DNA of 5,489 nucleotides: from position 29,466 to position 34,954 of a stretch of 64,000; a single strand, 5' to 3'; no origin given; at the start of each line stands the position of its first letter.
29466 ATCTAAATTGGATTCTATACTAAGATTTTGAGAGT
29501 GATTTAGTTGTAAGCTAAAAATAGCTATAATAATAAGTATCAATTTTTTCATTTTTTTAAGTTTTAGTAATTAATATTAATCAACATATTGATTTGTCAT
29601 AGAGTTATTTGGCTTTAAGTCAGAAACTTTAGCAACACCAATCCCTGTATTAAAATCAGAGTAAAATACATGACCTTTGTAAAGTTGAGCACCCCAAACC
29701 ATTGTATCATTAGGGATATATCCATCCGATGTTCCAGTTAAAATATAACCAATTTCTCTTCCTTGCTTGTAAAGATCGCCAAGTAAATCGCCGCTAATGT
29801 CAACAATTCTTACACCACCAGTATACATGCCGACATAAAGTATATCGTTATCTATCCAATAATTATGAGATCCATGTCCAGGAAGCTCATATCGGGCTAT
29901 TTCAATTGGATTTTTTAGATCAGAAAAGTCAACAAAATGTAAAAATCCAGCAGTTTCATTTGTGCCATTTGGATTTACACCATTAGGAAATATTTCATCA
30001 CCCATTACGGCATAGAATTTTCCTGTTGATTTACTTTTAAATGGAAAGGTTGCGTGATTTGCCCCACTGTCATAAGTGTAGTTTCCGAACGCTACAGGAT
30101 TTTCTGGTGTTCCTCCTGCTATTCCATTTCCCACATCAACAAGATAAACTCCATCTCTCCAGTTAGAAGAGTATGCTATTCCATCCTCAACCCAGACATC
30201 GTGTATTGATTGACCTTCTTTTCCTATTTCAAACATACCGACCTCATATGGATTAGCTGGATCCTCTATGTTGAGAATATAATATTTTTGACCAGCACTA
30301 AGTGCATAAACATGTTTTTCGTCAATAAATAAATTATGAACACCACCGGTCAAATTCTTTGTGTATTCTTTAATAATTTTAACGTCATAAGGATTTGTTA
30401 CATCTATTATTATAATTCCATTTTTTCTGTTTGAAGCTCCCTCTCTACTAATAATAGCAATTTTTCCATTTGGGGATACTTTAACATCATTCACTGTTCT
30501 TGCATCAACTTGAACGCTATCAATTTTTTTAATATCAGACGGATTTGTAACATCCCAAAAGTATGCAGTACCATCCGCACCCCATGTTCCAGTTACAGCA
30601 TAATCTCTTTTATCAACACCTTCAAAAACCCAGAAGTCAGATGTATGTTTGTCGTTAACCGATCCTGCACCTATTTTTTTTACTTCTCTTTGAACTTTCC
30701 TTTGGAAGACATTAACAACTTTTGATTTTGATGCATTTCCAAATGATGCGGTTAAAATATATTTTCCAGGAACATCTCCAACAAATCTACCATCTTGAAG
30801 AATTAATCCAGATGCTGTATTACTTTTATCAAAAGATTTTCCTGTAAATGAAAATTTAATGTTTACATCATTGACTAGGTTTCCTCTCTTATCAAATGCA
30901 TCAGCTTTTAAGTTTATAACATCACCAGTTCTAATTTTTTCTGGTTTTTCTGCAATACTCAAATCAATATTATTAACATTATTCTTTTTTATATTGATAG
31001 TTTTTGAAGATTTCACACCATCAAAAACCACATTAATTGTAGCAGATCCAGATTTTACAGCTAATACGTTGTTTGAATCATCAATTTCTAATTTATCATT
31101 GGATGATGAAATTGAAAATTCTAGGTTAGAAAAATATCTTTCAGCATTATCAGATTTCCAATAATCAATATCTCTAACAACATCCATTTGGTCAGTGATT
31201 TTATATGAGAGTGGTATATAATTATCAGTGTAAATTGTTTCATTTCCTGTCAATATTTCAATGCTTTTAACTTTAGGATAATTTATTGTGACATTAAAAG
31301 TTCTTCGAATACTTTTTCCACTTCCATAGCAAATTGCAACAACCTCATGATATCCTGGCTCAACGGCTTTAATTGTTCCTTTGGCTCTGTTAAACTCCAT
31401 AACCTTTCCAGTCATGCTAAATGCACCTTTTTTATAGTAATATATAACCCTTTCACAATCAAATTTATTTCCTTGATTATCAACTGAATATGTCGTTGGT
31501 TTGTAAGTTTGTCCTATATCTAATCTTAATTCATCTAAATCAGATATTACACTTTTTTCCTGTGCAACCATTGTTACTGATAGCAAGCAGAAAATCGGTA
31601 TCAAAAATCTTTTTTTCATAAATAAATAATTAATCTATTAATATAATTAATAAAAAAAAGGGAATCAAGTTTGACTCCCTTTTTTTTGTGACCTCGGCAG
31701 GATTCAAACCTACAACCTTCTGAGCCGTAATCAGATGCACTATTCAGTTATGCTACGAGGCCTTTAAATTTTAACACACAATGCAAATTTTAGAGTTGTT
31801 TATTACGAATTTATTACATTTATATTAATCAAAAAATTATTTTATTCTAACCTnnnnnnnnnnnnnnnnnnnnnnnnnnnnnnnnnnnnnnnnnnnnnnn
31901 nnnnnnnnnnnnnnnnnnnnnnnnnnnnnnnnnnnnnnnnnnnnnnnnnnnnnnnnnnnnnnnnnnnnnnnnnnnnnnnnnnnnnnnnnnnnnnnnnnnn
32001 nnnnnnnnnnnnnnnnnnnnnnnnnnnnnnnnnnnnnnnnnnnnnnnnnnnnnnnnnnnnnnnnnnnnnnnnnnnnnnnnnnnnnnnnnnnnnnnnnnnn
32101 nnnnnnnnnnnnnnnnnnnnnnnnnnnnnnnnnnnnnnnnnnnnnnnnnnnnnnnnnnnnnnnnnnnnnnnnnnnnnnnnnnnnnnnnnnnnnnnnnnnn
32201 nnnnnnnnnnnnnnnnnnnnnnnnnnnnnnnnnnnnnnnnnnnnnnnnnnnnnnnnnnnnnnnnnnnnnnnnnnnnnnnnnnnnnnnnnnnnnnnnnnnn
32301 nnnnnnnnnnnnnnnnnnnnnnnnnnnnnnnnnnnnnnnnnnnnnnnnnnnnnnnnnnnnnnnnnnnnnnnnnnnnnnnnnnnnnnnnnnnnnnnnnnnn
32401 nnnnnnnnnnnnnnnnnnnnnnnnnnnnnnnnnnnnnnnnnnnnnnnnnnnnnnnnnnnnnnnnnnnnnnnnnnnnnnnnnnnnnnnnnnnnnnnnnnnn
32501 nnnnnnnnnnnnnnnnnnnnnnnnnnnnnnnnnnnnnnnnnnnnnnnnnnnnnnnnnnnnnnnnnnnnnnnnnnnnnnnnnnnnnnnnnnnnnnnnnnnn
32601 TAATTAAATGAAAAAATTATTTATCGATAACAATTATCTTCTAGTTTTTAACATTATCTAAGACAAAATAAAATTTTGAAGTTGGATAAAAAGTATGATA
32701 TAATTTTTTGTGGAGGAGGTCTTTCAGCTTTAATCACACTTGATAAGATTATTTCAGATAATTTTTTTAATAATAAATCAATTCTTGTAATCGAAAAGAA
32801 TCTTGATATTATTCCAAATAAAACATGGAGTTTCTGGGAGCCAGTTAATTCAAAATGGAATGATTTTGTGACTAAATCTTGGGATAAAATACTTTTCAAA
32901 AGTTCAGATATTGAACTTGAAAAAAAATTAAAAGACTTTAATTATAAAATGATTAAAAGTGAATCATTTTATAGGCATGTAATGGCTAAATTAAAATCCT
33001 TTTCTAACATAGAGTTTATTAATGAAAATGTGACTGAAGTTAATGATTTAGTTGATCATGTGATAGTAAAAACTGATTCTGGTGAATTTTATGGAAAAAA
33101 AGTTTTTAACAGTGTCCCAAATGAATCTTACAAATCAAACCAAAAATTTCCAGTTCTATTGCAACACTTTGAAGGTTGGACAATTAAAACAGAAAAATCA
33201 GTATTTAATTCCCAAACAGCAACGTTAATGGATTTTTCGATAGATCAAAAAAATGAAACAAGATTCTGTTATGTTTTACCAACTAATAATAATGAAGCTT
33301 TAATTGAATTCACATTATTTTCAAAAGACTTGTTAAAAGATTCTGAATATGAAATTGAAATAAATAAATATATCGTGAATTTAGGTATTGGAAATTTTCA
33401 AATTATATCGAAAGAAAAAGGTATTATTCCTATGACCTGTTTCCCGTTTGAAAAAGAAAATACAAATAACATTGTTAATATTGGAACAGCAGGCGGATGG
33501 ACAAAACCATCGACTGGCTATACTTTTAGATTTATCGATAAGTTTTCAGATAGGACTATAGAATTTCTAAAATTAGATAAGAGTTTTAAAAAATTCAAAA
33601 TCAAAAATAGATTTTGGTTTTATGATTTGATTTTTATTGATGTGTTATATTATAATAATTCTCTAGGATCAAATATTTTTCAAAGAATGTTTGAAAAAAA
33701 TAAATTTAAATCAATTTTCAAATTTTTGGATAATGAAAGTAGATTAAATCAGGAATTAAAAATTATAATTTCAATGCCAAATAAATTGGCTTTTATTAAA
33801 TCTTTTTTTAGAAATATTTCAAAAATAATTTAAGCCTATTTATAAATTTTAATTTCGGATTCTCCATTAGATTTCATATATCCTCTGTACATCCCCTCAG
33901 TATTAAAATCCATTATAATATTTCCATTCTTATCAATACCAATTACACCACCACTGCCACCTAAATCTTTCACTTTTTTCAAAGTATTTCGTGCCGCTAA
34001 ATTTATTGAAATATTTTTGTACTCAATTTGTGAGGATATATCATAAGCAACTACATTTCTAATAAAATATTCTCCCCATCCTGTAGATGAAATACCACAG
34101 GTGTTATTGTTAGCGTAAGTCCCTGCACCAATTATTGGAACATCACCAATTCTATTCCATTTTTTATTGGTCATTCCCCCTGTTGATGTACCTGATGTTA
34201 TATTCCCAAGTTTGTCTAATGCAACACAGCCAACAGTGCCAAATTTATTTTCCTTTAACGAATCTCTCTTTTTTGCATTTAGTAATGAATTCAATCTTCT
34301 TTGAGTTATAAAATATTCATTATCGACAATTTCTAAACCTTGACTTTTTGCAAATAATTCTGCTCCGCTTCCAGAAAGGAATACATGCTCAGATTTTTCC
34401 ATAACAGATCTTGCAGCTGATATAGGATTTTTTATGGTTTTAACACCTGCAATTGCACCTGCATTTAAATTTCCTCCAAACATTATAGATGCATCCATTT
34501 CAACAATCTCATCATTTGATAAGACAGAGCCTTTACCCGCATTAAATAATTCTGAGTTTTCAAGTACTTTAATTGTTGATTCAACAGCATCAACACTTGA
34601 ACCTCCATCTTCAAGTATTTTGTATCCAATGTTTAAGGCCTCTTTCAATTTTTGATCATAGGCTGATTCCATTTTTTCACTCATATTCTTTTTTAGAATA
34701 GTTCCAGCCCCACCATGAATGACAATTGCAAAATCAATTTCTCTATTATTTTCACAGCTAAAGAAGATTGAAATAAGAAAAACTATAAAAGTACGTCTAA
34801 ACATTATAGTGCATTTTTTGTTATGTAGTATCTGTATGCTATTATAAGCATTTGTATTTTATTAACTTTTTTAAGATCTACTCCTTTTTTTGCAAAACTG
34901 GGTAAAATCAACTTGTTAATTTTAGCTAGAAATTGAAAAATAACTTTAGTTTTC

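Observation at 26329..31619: Three-gene operon consisting only of exported beta-propeller proteins (two Big_2+LVIVD paralogs and a Met-rich YVTN propeller)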

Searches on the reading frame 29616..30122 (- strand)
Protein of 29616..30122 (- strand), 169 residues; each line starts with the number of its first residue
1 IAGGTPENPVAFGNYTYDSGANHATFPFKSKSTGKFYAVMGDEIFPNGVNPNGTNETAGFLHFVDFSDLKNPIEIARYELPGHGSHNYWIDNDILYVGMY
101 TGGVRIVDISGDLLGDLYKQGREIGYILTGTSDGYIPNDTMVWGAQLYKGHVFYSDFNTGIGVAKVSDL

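Call 68: search_solved_structures(query=A6, max_evalue=10, show_alignments=2)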
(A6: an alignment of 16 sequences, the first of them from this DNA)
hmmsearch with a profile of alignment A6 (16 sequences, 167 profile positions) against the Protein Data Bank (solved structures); distinct sequences matched with E-value up to 10: 13.
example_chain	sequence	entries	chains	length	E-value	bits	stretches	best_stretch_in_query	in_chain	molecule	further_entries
5hrm_A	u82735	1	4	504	1.8e-07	34.1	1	49-76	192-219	Haloalkylphosphorus hydrolase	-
5ioj_A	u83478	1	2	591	4.7e-07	32.8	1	49-76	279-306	Haloalkylphosphorus hydrolase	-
28nt_W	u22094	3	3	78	0.029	17.2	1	74-117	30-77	Large ribosomal subunit protein bL28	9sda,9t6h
10qm_f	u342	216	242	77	0.27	14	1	74-105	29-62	50S ribosomal protein L28 | 50S ribosomal protein bL28 | Large ribosomal subunit protein bL28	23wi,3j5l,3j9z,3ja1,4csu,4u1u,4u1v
11bq_w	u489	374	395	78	0.28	14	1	74-105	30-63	50S ribosomal protein L28 | Large ribosomal subunit protein bL28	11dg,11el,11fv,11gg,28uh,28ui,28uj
4v6y_BX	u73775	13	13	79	0.29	13.9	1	74-105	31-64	50S ribosomal protein L25 | 50S ribosomal protein L28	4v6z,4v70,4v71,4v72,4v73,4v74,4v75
8rd8_WD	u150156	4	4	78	0.48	13.2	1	74-116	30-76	Large ribosomal subunit protein bL28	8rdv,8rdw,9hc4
9hig_w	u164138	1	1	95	0.5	13.2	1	74-105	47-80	Large ribosomal subunit protein bL28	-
9h91_X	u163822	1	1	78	0.57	13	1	74-115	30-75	50S ribosomal protein L28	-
6v39_W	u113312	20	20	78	0.73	12.6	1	75-117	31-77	50S ribosomal protein L28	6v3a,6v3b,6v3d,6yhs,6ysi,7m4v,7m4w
9fqr_H8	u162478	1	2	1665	0.93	12.3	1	46-91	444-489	Cilia- and flagella-associated protein 43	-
6spb_X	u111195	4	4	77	1.2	11.9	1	74-113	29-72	50S ribosomal protein L28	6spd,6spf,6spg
7unr_Z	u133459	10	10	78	1.2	11.9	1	74-113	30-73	50S ribosomal protein L28 | Large ribosomal subunit protein bL28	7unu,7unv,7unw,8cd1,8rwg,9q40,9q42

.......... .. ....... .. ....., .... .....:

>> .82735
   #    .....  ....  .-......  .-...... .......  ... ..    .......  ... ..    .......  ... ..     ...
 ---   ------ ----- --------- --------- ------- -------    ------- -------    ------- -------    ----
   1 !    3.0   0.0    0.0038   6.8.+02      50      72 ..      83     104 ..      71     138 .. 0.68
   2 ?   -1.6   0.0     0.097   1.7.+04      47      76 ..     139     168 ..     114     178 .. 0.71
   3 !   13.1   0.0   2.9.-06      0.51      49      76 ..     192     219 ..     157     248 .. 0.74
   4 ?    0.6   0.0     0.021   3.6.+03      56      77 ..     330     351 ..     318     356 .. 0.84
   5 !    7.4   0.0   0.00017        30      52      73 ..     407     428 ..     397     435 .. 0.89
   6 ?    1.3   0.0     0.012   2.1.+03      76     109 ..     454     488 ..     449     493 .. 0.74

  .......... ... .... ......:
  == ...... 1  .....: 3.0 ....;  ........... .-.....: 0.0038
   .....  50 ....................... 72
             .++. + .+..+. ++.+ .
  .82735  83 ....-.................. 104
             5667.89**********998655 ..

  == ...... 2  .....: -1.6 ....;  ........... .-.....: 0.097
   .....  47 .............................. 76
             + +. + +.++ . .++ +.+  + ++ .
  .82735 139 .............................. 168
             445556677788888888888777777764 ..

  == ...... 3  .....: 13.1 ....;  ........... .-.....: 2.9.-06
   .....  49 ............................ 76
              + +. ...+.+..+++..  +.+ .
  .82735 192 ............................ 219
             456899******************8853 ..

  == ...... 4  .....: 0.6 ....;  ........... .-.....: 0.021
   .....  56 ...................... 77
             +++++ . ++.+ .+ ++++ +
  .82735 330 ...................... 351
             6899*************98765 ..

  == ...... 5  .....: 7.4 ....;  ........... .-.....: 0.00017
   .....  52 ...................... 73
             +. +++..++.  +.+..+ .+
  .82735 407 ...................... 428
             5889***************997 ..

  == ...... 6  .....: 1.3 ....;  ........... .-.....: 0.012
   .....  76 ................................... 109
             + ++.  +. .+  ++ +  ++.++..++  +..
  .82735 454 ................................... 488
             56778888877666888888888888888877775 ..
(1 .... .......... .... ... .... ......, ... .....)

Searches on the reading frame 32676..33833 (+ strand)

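Call 71: search_protein_families(library=pfam, proteins=[window:32676-33833:+], max_evalue=0.001)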
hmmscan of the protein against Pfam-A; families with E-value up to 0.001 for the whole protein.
window:32676-33833:+ (385 aa): 1 family
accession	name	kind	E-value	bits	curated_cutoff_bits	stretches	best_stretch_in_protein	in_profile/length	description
PF05834.18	Lycopene_cycl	-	1.4e-45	156.5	23.4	1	8-368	1-371/380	Lycopene cyclase protein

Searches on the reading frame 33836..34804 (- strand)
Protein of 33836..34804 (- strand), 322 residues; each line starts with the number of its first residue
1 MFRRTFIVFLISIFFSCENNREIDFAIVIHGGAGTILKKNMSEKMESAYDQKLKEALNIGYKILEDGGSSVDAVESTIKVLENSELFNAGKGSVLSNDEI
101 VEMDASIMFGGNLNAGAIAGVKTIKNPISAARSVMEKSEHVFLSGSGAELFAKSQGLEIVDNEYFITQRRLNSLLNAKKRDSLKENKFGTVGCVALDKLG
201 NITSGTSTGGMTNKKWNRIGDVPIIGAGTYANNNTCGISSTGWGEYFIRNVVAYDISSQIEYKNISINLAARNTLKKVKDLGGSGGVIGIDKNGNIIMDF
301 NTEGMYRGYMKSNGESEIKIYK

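Call 71: search_protein_families(library=pfam, proteins=[window:33836-34804:-], max_evalue=0.001)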
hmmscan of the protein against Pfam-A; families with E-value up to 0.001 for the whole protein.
window:33836-34804:- (322 aa): 1 family
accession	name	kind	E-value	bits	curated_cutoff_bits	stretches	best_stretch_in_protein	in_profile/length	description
PF01112.23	Asparaginase_2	-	2.1e-106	356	27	1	26-320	2-308/309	Asparaginase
